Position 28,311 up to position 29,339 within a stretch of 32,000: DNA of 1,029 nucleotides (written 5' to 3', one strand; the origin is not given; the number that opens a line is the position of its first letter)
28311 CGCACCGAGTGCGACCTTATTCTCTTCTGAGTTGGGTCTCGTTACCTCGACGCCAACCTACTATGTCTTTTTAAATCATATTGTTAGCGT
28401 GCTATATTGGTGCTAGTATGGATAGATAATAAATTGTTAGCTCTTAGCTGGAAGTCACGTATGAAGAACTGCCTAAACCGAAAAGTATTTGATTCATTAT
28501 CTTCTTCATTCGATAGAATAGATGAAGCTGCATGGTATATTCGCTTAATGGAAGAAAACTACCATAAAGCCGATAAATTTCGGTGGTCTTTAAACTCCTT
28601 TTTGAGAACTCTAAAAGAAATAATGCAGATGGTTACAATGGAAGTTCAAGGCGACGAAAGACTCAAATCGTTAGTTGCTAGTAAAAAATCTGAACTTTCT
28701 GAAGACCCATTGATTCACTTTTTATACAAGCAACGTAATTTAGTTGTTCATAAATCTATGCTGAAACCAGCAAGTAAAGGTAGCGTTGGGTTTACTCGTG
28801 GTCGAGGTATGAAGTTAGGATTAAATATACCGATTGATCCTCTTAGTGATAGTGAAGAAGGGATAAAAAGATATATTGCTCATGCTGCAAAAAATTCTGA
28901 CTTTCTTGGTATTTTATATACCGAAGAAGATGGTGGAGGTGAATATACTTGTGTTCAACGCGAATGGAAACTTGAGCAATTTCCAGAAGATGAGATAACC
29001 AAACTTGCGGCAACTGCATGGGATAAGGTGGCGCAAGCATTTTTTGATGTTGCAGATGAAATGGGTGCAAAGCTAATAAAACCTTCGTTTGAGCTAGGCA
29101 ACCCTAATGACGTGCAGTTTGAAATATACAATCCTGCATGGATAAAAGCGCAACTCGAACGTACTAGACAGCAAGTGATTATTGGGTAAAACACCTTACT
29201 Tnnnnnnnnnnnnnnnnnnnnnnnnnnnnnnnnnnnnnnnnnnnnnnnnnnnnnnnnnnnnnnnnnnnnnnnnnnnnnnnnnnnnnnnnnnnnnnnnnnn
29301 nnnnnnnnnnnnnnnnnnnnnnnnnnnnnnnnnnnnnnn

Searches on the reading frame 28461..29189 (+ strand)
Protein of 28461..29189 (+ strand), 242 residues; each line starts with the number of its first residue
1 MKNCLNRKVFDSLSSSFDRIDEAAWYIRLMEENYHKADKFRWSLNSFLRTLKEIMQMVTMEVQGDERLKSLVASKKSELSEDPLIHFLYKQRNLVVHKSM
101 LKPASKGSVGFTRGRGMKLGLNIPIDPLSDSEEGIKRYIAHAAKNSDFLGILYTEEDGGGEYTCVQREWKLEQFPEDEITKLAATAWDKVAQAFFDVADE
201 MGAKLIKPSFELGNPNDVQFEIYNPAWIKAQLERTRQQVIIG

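Call 3: search_protein_families(library=pfam, proteins=[window:28461-29189:+], max_evalue=1)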
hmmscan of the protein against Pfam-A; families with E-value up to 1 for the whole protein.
window:28461-29189:+ (242 aa): 1 family
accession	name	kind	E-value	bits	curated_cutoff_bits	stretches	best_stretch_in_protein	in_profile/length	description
PF10554.14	Phage_ASH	-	0.045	14.6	26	0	36-63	74-102/107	Ash protein family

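Call 4: search_protein_families(library=padloc, proteins=[window:28461-29189:+], max_evalue=1)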
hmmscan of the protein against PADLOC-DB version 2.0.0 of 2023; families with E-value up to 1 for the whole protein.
window:28461-29189:+ (242 aa): 1 family
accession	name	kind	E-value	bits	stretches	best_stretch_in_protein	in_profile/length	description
PDLC04057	PD-T4-6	-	0.0018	15.3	1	7-82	231-306/443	-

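Call 5: search_protein_families(library=ncbifam, proteins=[window:28461-29189:+], max_evalue=1)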
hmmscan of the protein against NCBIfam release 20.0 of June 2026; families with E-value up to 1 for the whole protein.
window:28461-29189:+ (242 aa): 0 families

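Call 8: find_homologous_proteins(query=window:28461-29189:+)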
Query window:28461-29189:+ (242 aa): 120 proteins with E <= 0.001 among 268 candidates.
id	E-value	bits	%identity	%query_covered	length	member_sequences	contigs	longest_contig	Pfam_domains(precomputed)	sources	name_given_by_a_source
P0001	2.1e-135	468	85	99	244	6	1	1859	-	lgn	-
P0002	1.0e-132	459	84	99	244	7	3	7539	-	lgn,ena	-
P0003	5.2e-131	453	82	99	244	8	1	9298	PF26900.1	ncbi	-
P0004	1.4e-128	445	80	99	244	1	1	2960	-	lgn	-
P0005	2.8e-125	435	81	96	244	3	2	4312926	PF26900.1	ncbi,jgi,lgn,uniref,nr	ncbi:hypothetical protein [Stutzerimonas nitrititolerans]|uniref:hypothetical protein n=1 Tax=Stutze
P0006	1.6e-124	432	79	99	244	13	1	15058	PF26900.1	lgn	-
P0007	1.8e-123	429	78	99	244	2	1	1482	-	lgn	-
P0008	2.8e-123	428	78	97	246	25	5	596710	-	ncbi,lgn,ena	-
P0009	6.5e-122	423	76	99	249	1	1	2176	-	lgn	-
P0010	1.5e-120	419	74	99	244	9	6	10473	PF26900.1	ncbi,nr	ncbi:hypothetical protein WD376_004266 [Vibrio vulnificus]|nr:hypothetical protein [Vibrio vulnificu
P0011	1.7e-120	419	76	99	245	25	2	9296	PF26900.1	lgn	-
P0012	2.0e-120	419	76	99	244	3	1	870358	PF26900.1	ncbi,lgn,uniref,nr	ncbi:hypothetical protein [Pseudomonas sp. EpS/L25]|uniref:hypothetical protein n=1 Tax=Pseudomonas 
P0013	3.1e-120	418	75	99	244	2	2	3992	-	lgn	-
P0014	2.3e-119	415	74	99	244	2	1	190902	PF26900.1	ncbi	ncbi:TPA: hypothetical protein ACPVX8_003790 [Vibrio parahaemolyticus]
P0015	2.7e-119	415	75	99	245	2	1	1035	-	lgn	-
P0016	1.0e-118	413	75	99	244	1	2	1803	PF26900.1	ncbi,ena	-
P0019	1.0e-116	406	73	96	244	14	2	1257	PF26900.1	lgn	-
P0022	1.2e-113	396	72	99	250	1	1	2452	PF26900.1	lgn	-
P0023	3.1e-110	385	69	99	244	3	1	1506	PF26900.1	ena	-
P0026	2.5e-108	379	69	98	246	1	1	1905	PF26900.1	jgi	jgi:hypothetical protein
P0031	2.5e-106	372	68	98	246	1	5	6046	PF26900.1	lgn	-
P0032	6.5e-106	371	68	96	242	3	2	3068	PF26900.1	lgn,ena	-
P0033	7.5e-105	368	65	98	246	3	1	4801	PF26900.1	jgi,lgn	jgi:hypothetical protein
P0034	7.6e-103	361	64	98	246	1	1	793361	PF26900.1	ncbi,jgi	jgi:hypothetical protein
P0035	8.0e-103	361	66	96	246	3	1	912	PF26900.1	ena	-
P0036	1.2e-102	360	64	98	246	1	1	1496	PF26900.1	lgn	-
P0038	8.7e-102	358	65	98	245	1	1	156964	PF26900.1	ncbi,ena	-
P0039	1.9e-101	357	64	98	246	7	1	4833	PF26900.1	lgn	-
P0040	5.3e-101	355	63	98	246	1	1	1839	PF26900.1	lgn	-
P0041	8.5e-101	354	64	98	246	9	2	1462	PF26900.1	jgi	jgi:hypothetical protein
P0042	8.7e-101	354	61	98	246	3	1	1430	PF26900.1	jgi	-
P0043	9.6e-101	354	64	98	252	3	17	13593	PF26900.1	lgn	-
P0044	1.7e-100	353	63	98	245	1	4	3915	PF26900.1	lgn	-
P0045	3.0e-100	353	63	96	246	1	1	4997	PF26900.1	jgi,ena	-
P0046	3.5e-100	352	63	97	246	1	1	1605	PF26900.1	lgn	-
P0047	3.9e-100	352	62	98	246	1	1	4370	PF26900.1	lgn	-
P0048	4.8e-100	352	62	98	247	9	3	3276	PF26900.1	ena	-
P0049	7.0e-100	351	63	98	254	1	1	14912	PF26900.1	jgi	jgi:hypothetical protein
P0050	9.2e-100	351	62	98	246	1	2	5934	PF26900.1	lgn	-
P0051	1.9e-99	350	64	98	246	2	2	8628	PF26900.1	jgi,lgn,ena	-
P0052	2.6e-99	350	63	96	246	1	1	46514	PF26900.1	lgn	-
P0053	1.0e-98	348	64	96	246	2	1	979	PF26900.1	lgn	-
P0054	1.3e-98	347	63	98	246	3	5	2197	PF26900.1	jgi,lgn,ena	jgi:hypothetical protein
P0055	1.3e-98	347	60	99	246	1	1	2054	PF26900.1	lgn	-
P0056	1.4e-98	347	61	98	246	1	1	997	PF26900.1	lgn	-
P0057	2.0e-98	347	60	98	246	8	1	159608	PF26900.1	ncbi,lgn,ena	-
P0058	2.9e-98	346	64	96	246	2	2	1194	PF26900.1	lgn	-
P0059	4.0e-98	346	61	97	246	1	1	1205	PF26900.1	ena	-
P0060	1.2e-97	344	62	98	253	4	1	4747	PF26900.1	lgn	-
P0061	2.1e-97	343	62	98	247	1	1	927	PF26900.1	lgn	-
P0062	2.9e-97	343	60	98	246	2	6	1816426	PF26900.1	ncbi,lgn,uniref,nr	ncbi:hypothetical protein [Aeromonas veronii]|uniref:hypothetical protein n=1 Tax=Aeromonas veronii 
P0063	4.7e-97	342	61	99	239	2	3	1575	PF26900.1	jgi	jgi:hypothetical protein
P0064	2.0e-96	340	59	99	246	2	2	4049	PF26900.1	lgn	-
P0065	5.6e-96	339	60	99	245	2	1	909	PF26900.1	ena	-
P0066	1.2e-95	338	60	99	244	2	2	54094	PF26900.1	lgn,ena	-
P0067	2.3e-95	337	61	96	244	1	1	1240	PF26900.1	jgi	jgi:hypothetical protein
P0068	2.3e-95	337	63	94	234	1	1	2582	PF26900.1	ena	-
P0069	1.0e-94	334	58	100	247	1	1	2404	PF26900.1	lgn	-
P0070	1.5e-94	334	61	98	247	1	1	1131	PF26900.1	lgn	-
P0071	6.3e-94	332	61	97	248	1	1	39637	PF26900.1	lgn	-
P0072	6.6e-94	332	59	98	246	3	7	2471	PF26900.1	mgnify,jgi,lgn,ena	mgnify:FL=1|jgi:hypothetical protein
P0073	8.0e-94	332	59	98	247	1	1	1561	PF26900.1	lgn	-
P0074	2.2e-93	330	67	87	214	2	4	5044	PF26900.1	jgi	jgi:hypothetical protein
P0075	2.3e-93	330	58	98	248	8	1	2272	PF26900.1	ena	-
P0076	3.3e-93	330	60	96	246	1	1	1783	PF26900.1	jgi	jgi:hypothetical protein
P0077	4.7e-93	329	59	99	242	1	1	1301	PF26900.1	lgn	-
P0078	6.0e-93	329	60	99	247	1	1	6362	PF26900.1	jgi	jgi:hypothetical protein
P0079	7.6e-93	328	58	98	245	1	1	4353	PF26900.1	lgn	-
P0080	1.6e-92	327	58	97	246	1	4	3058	PF26900.1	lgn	-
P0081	2.0e-92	327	60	98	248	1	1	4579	PF26900.1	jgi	jgi:hypothetical protein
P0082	1.5e-91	324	58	98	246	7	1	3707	PF26900.1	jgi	jgi:hypothetical protein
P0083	2.1e-91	324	65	87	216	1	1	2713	PF26900.1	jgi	jgi:hypothetical protein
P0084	3.9e-91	323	57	97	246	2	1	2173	PF26900.1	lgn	-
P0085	1.8e-90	321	64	87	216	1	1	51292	PF26900.1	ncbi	-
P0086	2.2e-89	317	56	97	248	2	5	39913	PF26900.1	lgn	-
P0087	4.7e-89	316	58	98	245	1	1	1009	PF26900.1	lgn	-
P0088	8.1e-89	315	66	84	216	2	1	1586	PF26900.1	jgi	jgi:hypothetical protein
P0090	1.6e-87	311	55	100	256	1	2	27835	PF26900.1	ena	-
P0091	1.9e-87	311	59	91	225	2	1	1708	PF26900.1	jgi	jgi:hypothetical protein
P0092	4.1e-87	310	58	96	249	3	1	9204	PF26900.1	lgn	-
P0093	5.9e-87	309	56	99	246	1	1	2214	PF26900.1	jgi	jgi:hypothetical protein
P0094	7.9e-87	309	55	97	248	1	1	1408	PF26900.1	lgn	-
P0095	1.2e-86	308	55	99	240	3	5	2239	PF26900.1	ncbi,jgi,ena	-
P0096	1.8e-86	308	58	96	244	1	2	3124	PF26900.1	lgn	-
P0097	3.5e-86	307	63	87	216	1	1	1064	PF26900.1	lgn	-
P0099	1.9e-85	304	57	97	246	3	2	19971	PF26900.1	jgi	jgi:hypothetical protein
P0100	2.6e-85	304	62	87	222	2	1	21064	PF26900.1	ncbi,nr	ncbi:hypothetical protein A9977_17190 [Variovorax sp. UMC13]|nr:hypothetical protein [Variovorax sp.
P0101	1.7e-84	301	58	95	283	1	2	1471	PF26900.1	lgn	-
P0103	1.3e-81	292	53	97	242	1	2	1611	PF26900.1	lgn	-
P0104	1.2e-79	285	59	87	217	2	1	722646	PF26900.1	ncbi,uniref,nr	ncbi:hypothetical protein [Polynucleobacter sphagniphilus]|uniref:hypothetical protein n=1 Tax=Polyn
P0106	1.9e-74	268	60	84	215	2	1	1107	PF26900.1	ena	-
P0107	5.4e-73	263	57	86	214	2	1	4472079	PF26900.1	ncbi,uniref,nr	ncbi:hypothetical protein BST96_06380 [Oceanicoccus sagamiensis]|uniref:Uncharacterized protein n=2 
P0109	4.2e-71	257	47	97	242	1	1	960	PF26900.1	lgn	-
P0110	4.7e-69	251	49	99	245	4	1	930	PF26900.1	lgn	-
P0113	1.7e-47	180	65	51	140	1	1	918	PF26900.1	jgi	jgi:hypothetical protein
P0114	4.5e-45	172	38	95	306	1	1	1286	PF26900.1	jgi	jgi:hypothetical protein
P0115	1.8e-44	170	44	80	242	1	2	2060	PF26900.1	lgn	-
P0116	1.3e-41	161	36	96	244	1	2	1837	PF26900.1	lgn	-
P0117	3.2e-40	156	44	74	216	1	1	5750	PF26900.1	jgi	-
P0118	1.4e-38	151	40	88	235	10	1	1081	PF26900.1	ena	-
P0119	9.3e-38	148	39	92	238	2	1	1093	PF26900.1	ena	-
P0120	1.8e-36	144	42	79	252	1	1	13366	PF26900.1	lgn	-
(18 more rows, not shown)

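Call 11: find_encoding_contigs(protein=P0005, flank=8000, max_places=3)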
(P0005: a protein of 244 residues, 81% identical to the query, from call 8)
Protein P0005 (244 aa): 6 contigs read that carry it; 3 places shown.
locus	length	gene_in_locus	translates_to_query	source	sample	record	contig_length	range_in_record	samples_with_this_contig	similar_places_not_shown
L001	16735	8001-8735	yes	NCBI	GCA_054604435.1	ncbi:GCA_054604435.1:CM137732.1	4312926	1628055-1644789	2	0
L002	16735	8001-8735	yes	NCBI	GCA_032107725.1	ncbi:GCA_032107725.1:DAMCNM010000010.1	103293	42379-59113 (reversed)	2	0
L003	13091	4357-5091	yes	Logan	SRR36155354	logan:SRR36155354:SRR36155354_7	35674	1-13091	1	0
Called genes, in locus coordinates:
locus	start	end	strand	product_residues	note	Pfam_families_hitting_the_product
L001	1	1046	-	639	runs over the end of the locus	PF13472:Lipase_GDSL_2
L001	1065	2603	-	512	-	PF03062:MBOAT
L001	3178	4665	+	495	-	PF00916:Sulfate_transp, PF16983:MFS_MOT1 (weak), PF01740:STAS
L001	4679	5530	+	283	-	PF00582:Usp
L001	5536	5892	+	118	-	PF01258:zf-dskA_traR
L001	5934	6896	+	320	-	PF06977:SdiA-regulated, PF13449:Phytase-like (weak)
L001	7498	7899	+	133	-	-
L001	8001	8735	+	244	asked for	PF26900:Phage_lambda_Ea47 (faint)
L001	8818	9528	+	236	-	-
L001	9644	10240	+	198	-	PF01582:TIR, PF13676:TIR_2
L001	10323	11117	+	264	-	PF04471:Mrr_cat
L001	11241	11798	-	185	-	PF06042:NTP_transf_6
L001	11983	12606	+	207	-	PF01810:LysE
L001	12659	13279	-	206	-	PF02525:Flavodoxin_2, PF03358:FMN_red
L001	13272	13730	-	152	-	PF00583:Acetyltransf_1, PF13673:Acetyltransf_10, PF13508:Acetyltransf_7 (weak)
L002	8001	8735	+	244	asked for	PF26900:Phage_lambda_Ea47 (faint)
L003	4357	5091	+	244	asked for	PF26900:Phage_lambda_Ea47 (faint)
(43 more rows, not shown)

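Call 14: find_encoding_contigs(protein=P0012, flank=6000, max_places=2)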
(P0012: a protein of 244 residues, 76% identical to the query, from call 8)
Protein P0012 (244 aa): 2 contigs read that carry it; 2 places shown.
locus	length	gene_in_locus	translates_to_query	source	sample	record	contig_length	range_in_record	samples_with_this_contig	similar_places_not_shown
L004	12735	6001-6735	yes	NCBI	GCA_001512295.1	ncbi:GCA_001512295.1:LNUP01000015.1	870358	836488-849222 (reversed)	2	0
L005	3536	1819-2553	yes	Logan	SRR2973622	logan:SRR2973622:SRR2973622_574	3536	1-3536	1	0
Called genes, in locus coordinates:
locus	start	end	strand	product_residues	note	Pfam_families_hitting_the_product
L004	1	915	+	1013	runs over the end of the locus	PF11130:TraC_F_IV, PF01580:FtsK_SpoIIIE (weak)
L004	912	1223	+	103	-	-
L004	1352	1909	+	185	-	PF13462:Thioredoxin_4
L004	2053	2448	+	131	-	-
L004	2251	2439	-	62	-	-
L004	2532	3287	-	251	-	PF00665:rve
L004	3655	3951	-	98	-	-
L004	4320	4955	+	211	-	-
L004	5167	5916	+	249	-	PF04471:Mrr_cat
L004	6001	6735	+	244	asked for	PF26900:Phage_lambda_Ea47 (faint)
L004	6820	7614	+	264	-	PF04471:Mrr_cat (weak)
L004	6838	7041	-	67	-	-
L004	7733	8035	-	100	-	PF00589:Phage_integrase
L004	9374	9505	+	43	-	PF13340:DUF4096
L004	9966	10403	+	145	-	PF01609:DDE_Tnp_1, PF13586:DDE_Tnp_1_2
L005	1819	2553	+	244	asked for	PF26900:Phage_lambda_Ea47 (faint)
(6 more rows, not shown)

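Call 15: find_encoding_contigs(protein=P0014, flank=6000, max_places=2)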
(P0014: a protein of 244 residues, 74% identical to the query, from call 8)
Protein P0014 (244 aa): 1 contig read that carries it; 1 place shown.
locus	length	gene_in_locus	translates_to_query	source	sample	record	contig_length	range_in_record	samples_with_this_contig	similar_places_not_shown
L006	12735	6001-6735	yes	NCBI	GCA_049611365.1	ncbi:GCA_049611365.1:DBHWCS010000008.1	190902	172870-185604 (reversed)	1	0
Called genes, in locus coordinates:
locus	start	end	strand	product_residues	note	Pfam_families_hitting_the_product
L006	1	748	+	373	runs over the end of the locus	PF21407:SduA_N, PF14082:SduA_C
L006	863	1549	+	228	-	-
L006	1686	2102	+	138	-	PF07007:LprI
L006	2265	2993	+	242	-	-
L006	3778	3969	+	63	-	-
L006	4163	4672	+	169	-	PF13302:Acetyltransf_3, PF13420:Acetyltransf_4, PF00583:Acetyltransf_1, PF13673:Acetyltransf_10 (weak), PF13508:Acetyltransf_7 (weak), PF08445:FR47 (weak)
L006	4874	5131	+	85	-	-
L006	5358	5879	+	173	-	PF00583:Acetyltransf_1, PF13527:Acetyltransf_9 (weak), PF13673:Acetyltransf_10 (weak), PF13508:Acetyltransf_7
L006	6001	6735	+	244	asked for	PF26900:Phage_lambda_Ea47 (faint)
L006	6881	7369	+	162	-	PF04463:2-thiour_desulf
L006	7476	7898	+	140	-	-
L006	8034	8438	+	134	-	PF08818:DUF1801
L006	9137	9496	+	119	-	-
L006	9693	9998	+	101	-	PF07978:NIPSNAP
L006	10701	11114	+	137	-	-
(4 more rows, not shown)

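Call 24: find_related_loci(query=A1, collection=genome_contigs, flank=6000)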
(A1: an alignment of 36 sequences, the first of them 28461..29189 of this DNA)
Query A1 (242 aa) in genome_contigs; peptide patterns used: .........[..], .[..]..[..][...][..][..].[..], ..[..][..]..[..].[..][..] (x = any residue, [..] = any of these).
97 stretches matched a pattern; 27 encode a relative of the query (tblastn E <= 1e-3); 26 distinct loci.
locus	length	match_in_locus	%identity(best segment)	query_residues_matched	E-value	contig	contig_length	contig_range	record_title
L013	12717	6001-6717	76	1-239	3e-128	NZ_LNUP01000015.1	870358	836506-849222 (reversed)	Pseudomonas sp. EpS/L25 strain EpSL25 Scaffold_6, whole genome shotgun sequence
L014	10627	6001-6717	70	1-239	1e-122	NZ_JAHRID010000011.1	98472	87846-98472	Arsukibacterium indicum strain SM2107 4627_scaffold11, whole genome shotgun sequence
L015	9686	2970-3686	69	1-239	4e-118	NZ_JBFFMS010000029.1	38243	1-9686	MAG: Psychrobacter sp. isolate Mix_mud18.2022.04.53 k141_799448_length_38243_cov_14.0010, whole genome shotgun sequence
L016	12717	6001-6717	67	1-239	2e-115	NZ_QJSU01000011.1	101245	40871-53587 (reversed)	Psychrobacter fozii strain CECT 5889 Ga0244597_111, whole genome shotgun sequence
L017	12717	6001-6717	67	1-239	7e-115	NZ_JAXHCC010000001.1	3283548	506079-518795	Psychrobacter sp. R86515 contig_1, whole genome shotgun sequence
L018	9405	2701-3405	65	4-239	4e-109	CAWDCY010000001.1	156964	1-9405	MAG: uncultured beta proteobacterium isolate MFD02832.bin.2.17 genome assembly, contig: contig_2098, whole genome shotgu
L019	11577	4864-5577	61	2-239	4e-106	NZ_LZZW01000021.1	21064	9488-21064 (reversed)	Variovorax sp. UMC13 VC13_contig000021, whole genome shotgun sequence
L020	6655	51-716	38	13-237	2e-53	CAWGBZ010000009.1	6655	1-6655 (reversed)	MAG: uncultured Verrucomicrobiae bacterium isolate MFD06435.bin.1.194 genome assembly, contig: contig_133496, whole geno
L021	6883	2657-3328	38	13-239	4e-53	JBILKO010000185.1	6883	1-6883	MAG: Caulobacteraceae bacterium isolate ME2017-07-11_3300034066_group7_bin45 Rohwer_bin1845_scaffold_8971_c1, whole geno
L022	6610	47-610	41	13-204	1e-51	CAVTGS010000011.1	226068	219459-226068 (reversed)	MAG: uncultured beta proteobacterium isolate MFD06435.bin.2.8 genome assembly, contig: contig_21033, whole genome shotgu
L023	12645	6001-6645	42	6-224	9e-52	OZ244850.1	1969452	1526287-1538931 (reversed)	MAG: Gammaproteobacteria bacterium isolate ed37e13b-53fa-493c-b8f4-17445a644a29 genome assembly, chromosome: 1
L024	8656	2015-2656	42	8-224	1e-50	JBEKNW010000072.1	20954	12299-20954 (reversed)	MAG: Xanthobacteraceae bacterium isolate SPRUCE 426 SPRUCE_426_72, whole genome shotgun sequence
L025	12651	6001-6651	39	13-230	2e-49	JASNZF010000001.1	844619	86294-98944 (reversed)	MAG: Gemmatimonadales bacterium isolate GEMM-2 HKU-EGSB-GEMM-2_1, whole genome shotgun sequence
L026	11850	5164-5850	39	8-242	1e-48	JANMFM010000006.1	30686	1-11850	MAG: Bdellovibrionales bacterium isolate OTE_70b_metabat_204 OTE_70b_k141_4130138, whole genome shotgun sequence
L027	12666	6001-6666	37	12-236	1e-48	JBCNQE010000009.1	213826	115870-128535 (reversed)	MAG: Ralstonia sp. isolate SMAGNO171 Contig9, whole genome shotgun sequence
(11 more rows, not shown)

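Call 25: search_dna_similar(query=window:28461-29189:+, collection=phages, mode=protein, max_evalue=1)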
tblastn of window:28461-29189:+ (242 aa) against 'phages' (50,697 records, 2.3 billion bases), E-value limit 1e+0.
No match.

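Call 30: predict_structure(alignment_id=A1)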
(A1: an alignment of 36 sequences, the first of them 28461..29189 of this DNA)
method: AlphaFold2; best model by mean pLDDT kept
length: 242 residues; sequences in the alignment: 36
mean_pLDDT: 91.0   pTM: 0.87
mean pLDDT of the five models: 91.0, 90.2, 89.8, 88.4, 87.9
residues with pLDDT >= 90: 172; 70-90: 64; 50-70: 6; < 50: 0
segments of 3 or more residues with pLDDT < 50: none
pLDDT, mean of each block of 10 residues (from residue 1): 80 94 98 96 96 96 94 96 93 80 92 82 91 94 85 75 93 93 97 95 88 93 93 92 83
secondary structure, 60 per line:
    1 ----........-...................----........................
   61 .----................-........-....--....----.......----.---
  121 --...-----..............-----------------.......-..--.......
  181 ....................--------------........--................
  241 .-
elements in order: H5-12 H14-32 H37-61 H66-81 H83-90 H92-95 H98-101 E106-112 E123-125 H131-144 E162-168 E174-178 H179-200 H215-219 E220-222 H225-241
